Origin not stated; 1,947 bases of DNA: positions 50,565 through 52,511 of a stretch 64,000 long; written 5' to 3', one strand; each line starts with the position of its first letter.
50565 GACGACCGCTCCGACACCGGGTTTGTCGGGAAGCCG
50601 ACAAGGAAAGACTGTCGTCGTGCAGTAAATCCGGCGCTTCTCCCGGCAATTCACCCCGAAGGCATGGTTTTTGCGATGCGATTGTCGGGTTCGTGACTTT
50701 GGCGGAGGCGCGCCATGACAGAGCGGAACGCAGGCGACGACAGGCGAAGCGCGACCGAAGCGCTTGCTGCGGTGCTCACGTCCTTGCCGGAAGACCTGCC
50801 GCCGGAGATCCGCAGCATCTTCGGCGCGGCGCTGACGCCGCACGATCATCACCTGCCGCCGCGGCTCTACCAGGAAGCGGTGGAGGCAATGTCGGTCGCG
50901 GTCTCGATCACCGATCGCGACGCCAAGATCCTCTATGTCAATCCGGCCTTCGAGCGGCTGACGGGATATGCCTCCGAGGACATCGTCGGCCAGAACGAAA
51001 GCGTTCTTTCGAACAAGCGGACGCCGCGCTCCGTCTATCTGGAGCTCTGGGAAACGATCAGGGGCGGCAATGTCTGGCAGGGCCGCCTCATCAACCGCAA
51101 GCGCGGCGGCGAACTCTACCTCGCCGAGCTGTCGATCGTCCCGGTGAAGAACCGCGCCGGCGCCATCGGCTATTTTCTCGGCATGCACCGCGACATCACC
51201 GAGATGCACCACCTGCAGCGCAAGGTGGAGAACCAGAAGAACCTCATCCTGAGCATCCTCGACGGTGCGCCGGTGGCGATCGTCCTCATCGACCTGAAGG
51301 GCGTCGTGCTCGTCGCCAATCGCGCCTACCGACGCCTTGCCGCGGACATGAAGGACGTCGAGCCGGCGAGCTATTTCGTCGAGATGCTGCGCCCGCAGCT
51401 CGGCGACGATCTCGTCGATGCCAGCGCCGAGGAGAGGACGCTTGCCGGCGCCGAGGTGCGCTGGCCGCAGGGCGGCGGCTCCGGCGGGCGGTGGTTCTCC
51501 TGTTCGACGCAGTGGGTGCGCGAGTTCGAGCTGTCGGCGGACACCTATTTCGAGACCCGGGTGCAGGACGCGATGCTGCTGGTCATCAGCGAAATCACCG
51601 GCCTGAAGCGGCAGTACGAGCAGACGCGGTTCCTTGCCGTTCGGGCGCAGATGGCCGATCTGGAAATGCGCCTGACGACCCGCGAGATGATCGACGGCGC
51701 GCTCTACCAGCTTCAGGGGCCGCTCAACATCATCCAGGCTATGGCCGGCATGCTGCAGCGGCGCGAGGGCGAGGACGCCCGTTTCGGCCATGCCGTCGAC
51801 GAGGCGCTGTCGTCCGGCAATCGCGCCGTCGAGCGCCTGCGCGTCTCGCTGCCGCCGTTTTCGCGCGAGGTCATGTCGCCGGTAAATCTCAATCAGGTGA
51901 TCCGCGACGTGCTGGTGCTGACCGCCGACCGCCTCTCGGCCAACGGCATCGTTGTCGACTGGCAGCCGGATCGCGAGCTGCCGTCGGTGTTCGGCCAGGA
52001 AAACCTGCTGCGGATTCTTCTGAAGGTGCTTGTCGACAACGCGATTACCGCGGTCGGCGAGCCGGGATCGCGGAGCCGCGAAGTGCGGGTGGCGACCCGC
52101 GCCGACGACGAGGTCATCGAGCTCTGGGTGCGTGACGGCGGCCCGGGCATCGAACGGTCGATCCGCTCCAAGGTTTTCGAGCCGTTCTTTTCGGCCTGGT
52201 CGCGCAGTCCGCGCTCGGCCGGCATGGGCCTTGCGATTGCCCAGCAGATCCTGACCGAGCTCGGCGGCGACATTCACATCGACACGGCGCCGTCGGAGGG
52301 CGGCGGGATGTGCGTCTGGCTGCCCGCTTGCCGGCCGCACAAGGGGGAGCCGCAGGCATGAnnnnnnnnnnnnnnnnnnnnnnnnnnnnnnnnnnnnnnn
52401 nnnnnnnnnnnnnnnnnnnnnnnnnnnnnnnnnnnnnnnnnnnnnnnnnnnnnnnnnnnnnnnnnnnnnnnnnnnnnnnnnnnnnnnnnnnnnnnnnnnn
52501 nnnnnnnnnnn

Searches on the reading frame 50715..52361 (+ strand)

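Call 95: search_protein_families(library=pfam, proteins=[window:50715-52361:+], max_evalue=0.00001)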
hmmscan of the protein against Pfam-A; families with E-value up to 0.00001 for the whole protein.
window:50715-52361:+ (548 aa): 6 families
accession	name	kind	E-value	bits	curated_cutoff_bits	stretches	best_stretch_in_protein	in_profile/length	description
PF00989.32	PAS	-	2.9e-25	88.9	22.6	1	51-161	2-113/113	PAS fold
PF13426.13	PAS_9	-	1.3e-18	67.5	27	1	61-163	2-103/103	PAS domain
PF02518.31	HATPase_c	-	8e-17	62.1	26.4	1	428-536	2-105/111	Histidine kinase-, DNA gyrase B-, and HSP90-like ATPase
PF08448.16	PAS_4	-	2.9e-15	56.9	23.1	1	57-165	2-109/110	PAS fold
PF13188.13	PAS_8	-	1.4e-13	50.6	21.8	1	51-92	2-40/65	PAS domain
PF08447.18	PAS_3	-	5.7e-07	30.2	25.6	1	72-157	1-88/89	PAS fold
